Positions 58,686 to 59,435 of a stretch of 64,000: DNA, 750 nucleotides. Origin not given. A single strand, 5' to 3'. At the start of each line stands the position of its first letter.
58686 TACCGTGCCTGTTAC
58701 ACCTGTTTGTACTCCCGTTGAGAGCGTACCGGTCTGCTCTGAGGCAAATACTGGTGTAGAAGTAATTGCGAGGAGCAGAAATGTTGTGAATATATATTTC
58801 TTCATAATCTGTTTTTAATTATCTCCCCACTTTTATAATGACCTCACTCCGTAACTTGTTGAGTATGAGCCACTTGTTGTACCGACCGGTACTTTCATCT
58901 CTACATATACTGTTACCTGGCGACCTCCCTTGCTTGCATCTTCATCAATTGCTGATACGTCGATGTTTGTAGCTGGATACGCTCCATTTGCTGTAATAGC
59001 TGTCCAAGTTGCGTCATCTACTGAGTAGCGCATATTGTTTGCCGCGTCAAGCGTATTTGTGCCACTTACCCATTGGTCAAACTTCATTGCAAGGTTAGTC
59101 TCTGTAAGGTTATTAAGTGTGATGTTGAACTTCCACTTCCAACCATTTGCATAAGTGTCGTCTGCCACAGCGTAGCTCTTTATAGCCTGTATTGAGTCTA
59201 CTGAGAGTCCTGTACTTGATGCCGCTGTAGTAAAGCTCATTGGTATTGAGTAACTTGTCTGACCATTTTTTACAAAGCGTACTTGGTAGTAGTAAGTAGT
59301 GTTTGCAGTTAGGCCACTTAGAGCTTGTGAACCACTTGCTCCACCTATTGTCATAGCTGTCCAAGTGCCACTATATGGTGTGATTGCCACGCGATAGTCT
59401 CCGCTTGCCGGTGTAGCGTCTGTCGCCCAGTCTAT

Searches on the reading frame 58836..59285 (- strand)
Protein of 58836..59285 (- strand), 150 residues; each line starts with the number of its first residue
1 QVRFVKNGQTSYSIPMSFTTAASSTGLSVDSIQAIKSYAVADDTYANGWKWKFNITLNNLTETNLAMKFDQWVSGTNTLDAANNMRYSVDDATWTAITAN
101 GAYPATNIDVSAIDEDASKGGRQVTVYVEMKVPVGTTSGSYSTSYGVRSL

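Call 39: search_solved_structures(query=A3, max_evalue=10, show_alignments=1)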
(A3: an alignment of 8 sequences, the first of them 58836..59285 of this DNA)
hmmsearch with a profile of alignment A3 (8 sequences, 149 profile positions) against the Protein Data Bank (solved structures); distinct sequences matched with E-value up to 10: 4.
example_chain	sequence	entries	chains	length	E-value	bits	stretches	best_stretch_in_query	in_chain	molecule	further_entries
5apm_A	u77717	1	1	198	0.29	14.4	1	11-73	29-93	VP1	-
4xhj_D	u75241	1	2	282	0.35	14.1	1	42-76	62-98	Fab-RC heavy chain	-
4zpu_A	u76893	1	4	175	1.2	12.3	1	111-146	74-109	Lysozyme RrrD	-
6gv4_B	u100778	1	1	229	1.2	12.3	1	12-73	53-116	VP1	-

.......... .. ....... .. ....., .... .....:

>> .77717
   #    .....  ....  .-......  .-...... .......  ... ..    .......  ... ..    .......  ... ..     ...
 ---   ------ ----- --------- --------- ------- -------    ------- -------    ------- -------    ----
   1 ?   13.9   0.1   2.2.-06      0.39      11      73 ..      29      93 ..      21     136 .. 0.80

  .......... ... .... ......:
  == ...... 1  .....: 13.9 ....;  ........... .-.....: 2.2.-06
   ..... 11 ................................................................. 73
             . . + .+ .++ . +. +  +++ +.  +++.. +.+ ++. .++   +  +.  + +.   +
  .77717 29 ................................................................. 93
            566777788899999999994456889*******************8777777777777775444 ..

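Call 41: find_homologous_proteins(query=window:58836-59285:-)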
Query window:58836-59285:- (150 aa): 7 proteins with E <= 0.001 among 28 candidates.
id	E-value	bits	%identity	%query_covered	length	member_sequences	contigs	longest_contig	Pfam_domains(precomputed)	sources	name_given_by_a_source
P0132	1.3e-72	260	88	90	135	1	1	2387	-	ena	-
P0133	1.0e-70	254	77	100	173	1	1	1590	-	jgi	jgi:hypothetical protein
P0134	3.5e-35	139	76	60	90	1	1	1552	-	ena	-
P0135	1.1e-32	131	77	55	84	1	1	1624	-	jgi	-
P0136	8.4e-26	109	48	82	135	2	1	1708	-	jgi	jgi:hypothetical protein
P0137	3.0e-16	78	41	83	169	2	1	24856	-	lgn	-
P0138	3.8e-16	77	39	83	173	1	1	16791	-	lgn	-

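Call 44: find_encoding_contigs(protein=P0137, flank=6000, max_places=1)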
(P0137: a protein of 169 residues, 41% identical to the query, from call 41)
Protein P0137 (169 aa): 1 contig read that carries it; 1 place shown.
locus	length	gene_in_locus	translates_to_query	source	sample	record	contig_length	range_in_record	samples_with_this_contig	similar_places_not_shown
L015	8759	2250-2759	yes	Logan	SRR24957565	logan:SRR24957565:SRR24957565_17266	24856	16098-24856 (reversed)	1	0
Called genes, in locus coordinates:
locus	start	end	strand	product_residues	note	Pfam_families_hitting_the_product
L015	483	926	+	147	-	-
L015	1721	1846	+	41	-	-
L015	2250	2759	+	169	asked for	-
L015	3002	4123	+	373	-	PF00395:SLH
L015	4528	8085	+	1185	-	PF04563:RNA_pol_Rpb2_1, PF04561:RNA_pol_Rpb2_2, PF04565:RNA_pol_Rpb2_3, PF10385:RNA_pol_Rpb2_45, PF00562:RNA_pol_Rpb2_6, PF04560:RNA_pol_Rpb2_7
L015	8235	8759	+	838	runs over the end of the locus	PF04997:RNA_pol_Rpb1_1, PF00623:RNA_pol_Rpb1_2, PF04983:RNA_pol_Rpb1_3, PF05000:RNA_pol_Rpb1_4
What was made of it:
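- A stand-alone terminal-domain protein lies next to an SLH-domain protein in L015 (call 44).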

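Call 45: predict_structure(alignment_id=A4)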
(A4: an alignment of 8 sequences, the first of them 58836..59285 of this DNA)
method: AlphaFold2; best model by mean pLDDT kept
length: 150 residues; sequences in the alignment: 8
mean_pLDDT: 81.2   pTM: 0.78
mean pLDDT of the five models: 81.2, 78.5, 78.4, 76.9, 75.6
residues with pLDDT >= 90: 58; 70-90: 68; 50-70: 10; < 50: 14
segments of 3 or more residues with pLDDT < 50: 1-13
pLDDT, mean of each block of 10 residues (from residue 1): 31 55 70 87 93 88 88 91 93 91 85 79 91 88 88
secondary structure, 60 per line:
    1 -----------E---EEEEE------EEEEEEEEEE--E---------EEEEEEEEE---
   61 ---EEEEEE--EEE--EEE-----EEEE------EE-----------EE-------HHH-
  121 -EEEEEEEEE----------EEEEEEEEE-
elements in order: E16-20 E27-36 E49-57 E64-69 E72-74 E77-79 E85-88 E122-130 E141-149

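Call 48: fold_search(model_id=the predicted structure, library=pdb)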
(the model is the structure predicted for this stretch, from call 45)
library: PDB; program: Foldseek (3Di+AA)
matches with E <= 10: 973; with E <= 0.001: 0
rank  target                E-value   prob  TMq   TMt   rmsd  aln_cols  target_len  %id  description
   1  5fqg_A                3.7e-03  1.00  0.44  0.12   7.6       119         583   14  The details of glycolipid glycan hydrolysis by the structural analysis of a family 123 glycoside hydrolase from Clostr (released 2016-03-30)
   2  2m5g_MODEL_1_A        4.6e-03  1.00  0.47  0.45   6.7       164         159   12  Solution structure of FimA wt (released 2013-11-13)
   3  5fqh_A                4.6e-03  0.99  0.38  0.11  10.7       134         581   11  The details of glycolipid glycan hydrolysis by the structural analysis of a family 123 glycoside hydrolase from Clostr (released 2016-03-30)
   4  6q6g_L                4.6e-03  0.57  0.25  0.22  14.3       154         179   10  Cryo-EM structure of the APC/C-Cdc20-Cdk2-cyclinA2-Cks2 complex, the D1 box class (released 2019-09-11)
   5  5fqf_A                5.1e-03  1.00  0.44  0.12   8.1       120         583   14  The details of glycolipid glycan hydrolysis by the structural analysis of a family 123 glycoside hydrolase from Clostr (released 2016-03-30)
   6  5fqe_A                6.0e-03  1.00  0.44  0.12   8.1       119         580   14  The details of glycolipid glycan hydrolysis by the structural analysis of a family 123 glycoside hydrolase from Clostr (released 2016-03-30)
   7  5fqe_B                6.4e-03  1.00  0.44  0.12   8.1       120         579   14  The details of glycolipid glycan hydrolysis by the structural analysis of a family 123 glycoside hydrolase from Clostr (released 2016-03-30)
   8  5khr_L                6.4e-03  0.44  0.23  0.20  12.5       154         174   12  Model of human Anaphase-promoting complex/Cyclosome complex (APC15 deletion mutant) in complex with the E2 UBE2C/UBCH1 (released 2016-08-24)
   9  1jhj                  7.1e-03  0.54  0.25  0.24  13.6       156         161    8  Crystal structure of the APC10/Doc1 subunit of the human anaphase-promoting complex (released 2001-10-24)
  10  3jwn_G                8.0e-03  0.85  0.34  0.35  12.1       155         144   13  Complex of FimC, FimF, FimG and FimH (released 2010-06-16)
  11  8k2f                  8.4e-03  0.99  0.45  0.15  13.1       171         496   15  Crystal structure of Group 1 oligosaccharide-releasing beta-N-acetylgalactosaminidase NgaCa from Cohnella abietis, apo 1 (released 2024-04-24)
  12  8k2g_A                8.4e-03  0.99  0.39  0.13  12.2       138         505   16  Crystal structure of Group 1 Oligosaccharide-releasing beta-N-acetylgalactosaminidase NgaCa from Cohnella abietis, apo (released 2024-04-24)
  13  4ui9_L                8.4e-03  0.33  0.22  0.19  14.9       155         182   10  Atomic structure of the human Anaphase-Promoting Complex (released 2015-06-17)
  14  5g04_L                9.4e-03  0.35  0.23  0.20  14.8       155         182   10  Structure of the human APC-Cdc20-Hsl1 complex (released 2016-05-25)
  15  8tar_L                9.9e-03  0.66  0.29  0.25  13.6       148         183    9  APC/C-CDH1-UBE2C-Ubiquitin-CyclinB-NTD (released 2023-09-27)
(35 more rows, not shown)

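Call 59: find_related_loci(query=A3, collection=metagenome_contigs, flank=4000)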
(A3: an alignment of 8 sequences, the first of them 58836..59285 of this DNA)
Query A3 (150 aa) in metagenome_contigs; peptide patterns used: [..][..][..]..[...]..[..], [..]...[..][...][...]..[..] (x = any residue, [..] = any of these).
440 stretches matched a pattern; 185 encode a relative of the query (tblastn E <= 1e-3); the best 80 are kept; 80 distinct loci.
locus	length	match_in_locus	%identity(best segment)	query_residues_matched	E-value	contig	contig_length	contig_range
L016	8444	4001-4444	79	1-149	3e-76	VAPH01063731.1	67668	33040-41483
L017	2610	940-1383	76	1-149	3e-76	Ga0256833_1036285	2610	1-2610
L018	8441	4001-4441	70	2-149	7e-70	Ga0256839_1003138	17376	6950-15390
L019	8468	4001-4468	57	1-149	5e-53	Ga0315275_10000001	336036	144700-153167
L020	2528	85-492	55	16-149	1e-38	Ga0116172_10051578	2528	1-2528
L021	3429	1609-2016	55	16-149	4e-38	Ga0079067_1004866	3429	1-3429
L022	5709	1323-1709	55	21-149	4e-36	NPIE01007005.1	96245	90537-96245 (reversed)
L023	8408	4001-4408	48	6-147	2e-35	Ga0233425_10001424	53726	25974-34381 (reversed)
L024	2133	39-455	48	16-149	2e-34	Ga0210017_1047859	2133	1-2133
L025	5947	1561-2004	49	8-149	4e-34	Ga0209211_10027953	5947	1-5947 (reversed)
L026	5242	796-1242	45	1-147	4e-34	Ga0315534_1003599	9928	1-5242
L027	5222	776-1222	45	1-147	4e-34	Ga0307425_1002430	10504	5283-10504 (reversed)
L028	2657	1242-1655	48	17-150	9e-34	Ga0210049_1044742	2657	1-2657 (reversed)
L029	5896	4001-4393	53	18-149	2e-33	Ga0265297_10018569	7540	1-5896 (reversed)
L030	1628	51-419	52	27-149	2e-32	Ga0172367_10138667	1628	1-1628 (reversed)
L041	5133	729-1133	46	18-149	7e-30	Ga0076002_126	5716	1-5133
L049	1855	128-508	48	27-149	3e-29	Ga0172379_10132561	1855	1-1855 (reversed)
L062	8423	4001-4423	41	18-149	8e-28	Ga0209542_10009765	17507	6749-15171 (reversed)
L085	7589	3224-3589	47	18-133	5e-26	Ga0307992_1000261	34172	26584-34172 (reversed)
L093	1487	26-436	46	18-150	1e-25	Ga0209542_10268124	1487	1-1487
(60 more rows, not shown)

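Call 63: search_protein_families(library=pfam, proteins=[L025:2000-2917:+, L028:1704-2654:+, L041:1144-2256:+, L062:4434-5378:+, L093:448-1251:+, L020:515-1873:+, L026:1261-2634:+, L085:3649-5448:+, L049:536-1798:+, L024:476-1768:+], max_evalue=0.001)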
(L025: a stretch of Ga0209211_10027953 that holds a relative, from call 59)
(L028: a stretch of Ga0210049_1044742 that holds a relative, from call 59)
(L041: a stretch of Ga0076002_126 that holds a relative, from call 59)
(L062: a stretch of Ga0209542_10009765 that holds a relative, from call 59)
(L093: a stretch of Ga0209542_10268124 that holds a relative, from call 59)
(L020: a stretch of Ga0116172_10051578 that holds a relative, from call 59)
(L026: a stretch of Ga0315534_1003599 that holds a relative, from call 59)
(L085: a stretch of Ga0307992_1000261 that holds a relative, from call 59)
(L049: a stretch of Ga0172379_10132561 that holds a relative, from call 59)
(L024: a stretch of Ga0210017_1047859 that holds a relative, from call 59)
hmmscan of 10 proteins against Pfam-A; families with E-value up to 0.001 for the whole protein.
L025:2000-2917:+ (306 aa): 3 families
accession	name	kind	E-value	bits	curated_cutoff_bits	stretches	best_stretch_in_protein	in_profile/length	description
PF01471.23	PG_binding_1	-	9.4e-15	55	23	1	192-249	1-57/57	Putative peptidoglycan binding domain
PF13290.12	CHB_HEX_C_1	-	1.2e-12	48.1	22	1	54-116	2-65/67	Chitobiase/beta-hexosaminidase C-terminal domain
PF13287.12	Fn3_assoc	-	9.9e-11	42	23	1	64-121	1-59/59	Fn3 associated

L028:1704-2654:+ (317 aa): 3 families
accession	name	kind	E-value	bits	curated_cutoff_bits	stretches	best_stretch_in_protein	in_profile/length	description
PF13287.12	Fn3_assoc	-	2.3e-08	34.5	23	1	72-135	1-57/59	Fn3 associated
PF13290.12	CHB_HEX_C_1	-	5.7e-05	23.4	22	1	61-132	1-65/67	Chitobiase/beta-hexosaminidase C-terminal domain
PF01471.23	PG_binding_1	-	6.3e-05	23.5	23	1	240-287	3-41/57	Putative peptidoglycan binding domain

L041:1144-2256:+ (371 aa): 3 families
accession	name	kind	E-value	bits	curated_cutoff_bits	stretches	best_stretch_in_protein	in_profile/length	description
PF01471.23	PG_binding_1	-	9.2e-25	87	23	2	212-276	1-57/57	Putative peptidoglycan binding domain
PF13290.12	CHB_HEX_C_1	-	1.8e-12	47.4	22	1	54-120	1-66/67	Chitobiase/beta-hexosaminidase C-terminal domain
PF13287.12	Fn3_assoc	-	2.3e-11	44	23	1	65-124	1-59/59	Fn3 associated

L062:4434-5378:+ (315 aa): 3 families
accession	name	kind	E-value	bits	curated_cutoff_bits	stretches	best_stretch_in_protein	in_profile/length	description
PF13290.12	CHB_HEX_C_1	-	2.7e-14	53.3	22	1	57-121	2-66/67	Chitobiase/beta-hexosaminidase C-terminal domain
PF13287.12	Fn3_assoc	-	2.7e-13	50.3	23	1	67-125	1-59/59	Fn3 associated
PF01471.23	PG_binding_1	-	3e-10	40.6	23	1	246-309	1-55/57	Putative peptidoglycan binding domain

L093:448-1251:+ (268 aa): 3 families
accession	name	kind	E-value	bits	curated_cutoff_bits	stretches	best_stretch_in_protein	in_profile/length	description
PF01471.23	PG_binding_1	-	7.6e-17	61.7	23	1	178-235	1-57/57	Putative peptidoglycan binding domain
PF13290.12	CHB_HEX_C_1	-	7.7e-16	58.2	22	1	52-118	1-67/67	Chitobiase/beta-hexosaminidase C-terminal domain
PF13287.12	Fn3_assoc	-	1.3e-11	44.9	23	1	63-121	1-59/59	Fn3 associated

L020:515-1873:+ (453 aa): 3 families
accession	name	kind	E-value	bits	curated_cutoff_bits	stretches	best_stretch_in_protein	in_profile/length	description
PF13290.12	CHB_HEX_C_1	-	5.3e-08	33.1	22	1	59-122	3-60/67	Chitobiase/beta-hexosaminidase C-terminal domain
PF13287.12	Fn3_assoc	-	1.5e-07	31.9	23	1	68-123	1-50/59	Fn3 associated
PF01471.23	PG_binding_1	-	3.8e-05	24.2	23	1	373-446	1-56/57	Putative peptidoglycan binding domain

L026:1261-2634:+ (458 aa): 4 families
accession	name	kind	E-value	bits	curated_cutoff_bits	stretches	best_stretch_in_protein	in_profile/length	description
PF13290.12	CHB_HEX_C_1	-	5.2e-14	52.4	22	1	63-120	1-59/67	Chitobiase/beta-hexosaminidase C-terminal domain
PF13287.12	Fn3_assoc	-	2.3e-12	47.3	23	1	74-126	1-54/59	Fn3 associated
PF07705.17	CARDB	-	9e-05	23.1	22.7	1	309-379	9-81/101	CARDB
PF07760.16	DUF1616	-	0.00042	20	31.6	1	284-358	177-248/307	Protein of unknown function (DUF1616)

L085:3649-5448:+ (600 aa): 4 families
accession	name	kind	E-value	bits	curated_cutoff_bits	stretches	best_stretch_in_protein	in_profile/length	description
PF08239.17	SH3_3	-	1.1e-21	77.1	27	2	547-597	2-53/54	Bacterial SH3 domain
PF13290.12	CHB_HEX_C_1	-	6.2e-07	29.7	22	1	66-130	1-59/67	Chitobiase/beta-hexosaminidase C-terminal domain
PF06347.19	SH3_4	-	8.9e-07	29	24.1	0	483-525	7-49/56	Bacterial SH3 domain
PF13287.12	Fn3_assoc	-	1e-05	26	23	1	79-141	3-59/59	Fn3 associated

L049:536-1798:+ (421 aa): 2 families
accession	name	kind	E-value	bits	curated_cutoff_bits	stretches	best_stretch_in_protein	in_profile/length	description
PF13290.12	CHB_HEX_C_1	-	4.4e-10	39.8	22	1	64-126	1-57/67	Chitobiase/beta-hexosaminidase C-terminal domain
PF13287.12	Fn3_assoc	-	6.1e-08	33.1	23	1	75-139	1-59/59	Fn3 associated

L024:476-1768:+ (431 aa): 4 families
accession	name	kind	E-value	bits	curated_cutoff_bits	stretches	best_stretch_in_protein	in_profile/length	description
PF13290.12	CHB_HEX_C_1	-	3.6e-13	49.7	22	1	59-125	1-66/67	Chitobiase/beta-hexosaminidase C-terminal domain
PF13287.12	Fn3_assoc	-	1.5e-12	47.9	23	1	70-129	1-59/59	Fn3 associated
PF01471.23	PG_binding_1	-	6e-12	46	23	1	361-424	2-56/57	Putative peptidoglycan binding domain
PF16656.11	Pur_ac_phosph_N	-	0.00046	21.1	30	1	186-262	5-87/93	Purple acid Phosphatase, N-terminal domain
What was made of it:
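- Closest known: Cell-wall-binding anchoring of Gram-positive surface proteins. Same: In sister loci the adaptor carries exactly such modules (call 63).
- Anchor swapping: the alternative C-modules are PG_binding_1 (7 of 10 sampled), SH3_3 and CARDB (call 63). The alternative anchors bind the cell wall (call 63). In sister lineages the dockerin is replaced by cell-wall-binding modules, not enzymes (call 63).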

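Call 64: search_protein_representatives(alignment_id=A4)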
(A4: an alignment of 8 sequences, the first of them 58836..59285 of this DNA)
Query: 8 sequences, 165 profile positions. Proteins with E-value up to 0.001 (for the whole library): 760; up to 1e-10: 676; up to 1e-30: 172. The best 150 are listed.
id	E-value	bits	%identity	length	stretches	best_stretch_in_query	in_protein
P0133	1.2e-74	266.1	-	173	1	4-164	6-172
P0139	7.9e-68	243.9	-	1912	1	15-164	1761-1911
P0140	7.2e-65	234.3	-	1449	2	15-164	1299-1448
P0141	1.3e-64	233.4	-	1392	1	15-165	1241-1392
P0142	3.2e-63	229.0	-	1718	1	15-164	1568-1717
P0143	1.4e-61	223.6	-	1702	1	15-164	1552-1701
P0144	5.0e-61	221.8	-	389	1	16-164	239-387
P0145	8.1e-50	185.3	-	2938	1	23-164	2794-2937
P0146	7.0e-49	182.3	-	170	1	3-164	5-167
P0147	2.1e-48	180.7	-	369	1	16-164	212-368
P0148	2.4e-44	167.5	-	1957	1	22-165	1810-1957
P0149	2.0e-41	158.0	-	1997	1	11-165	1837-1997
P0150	3.1e-40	154.2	-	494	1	24-164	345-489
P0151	4.1e-40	153.8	-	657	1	32-164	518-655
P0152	4.4e-40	153.7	-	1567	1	31-164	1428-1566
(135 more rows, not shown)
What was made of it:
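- The central region is highly variable and the size range across loci is 1000-2900 aa (call 64).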
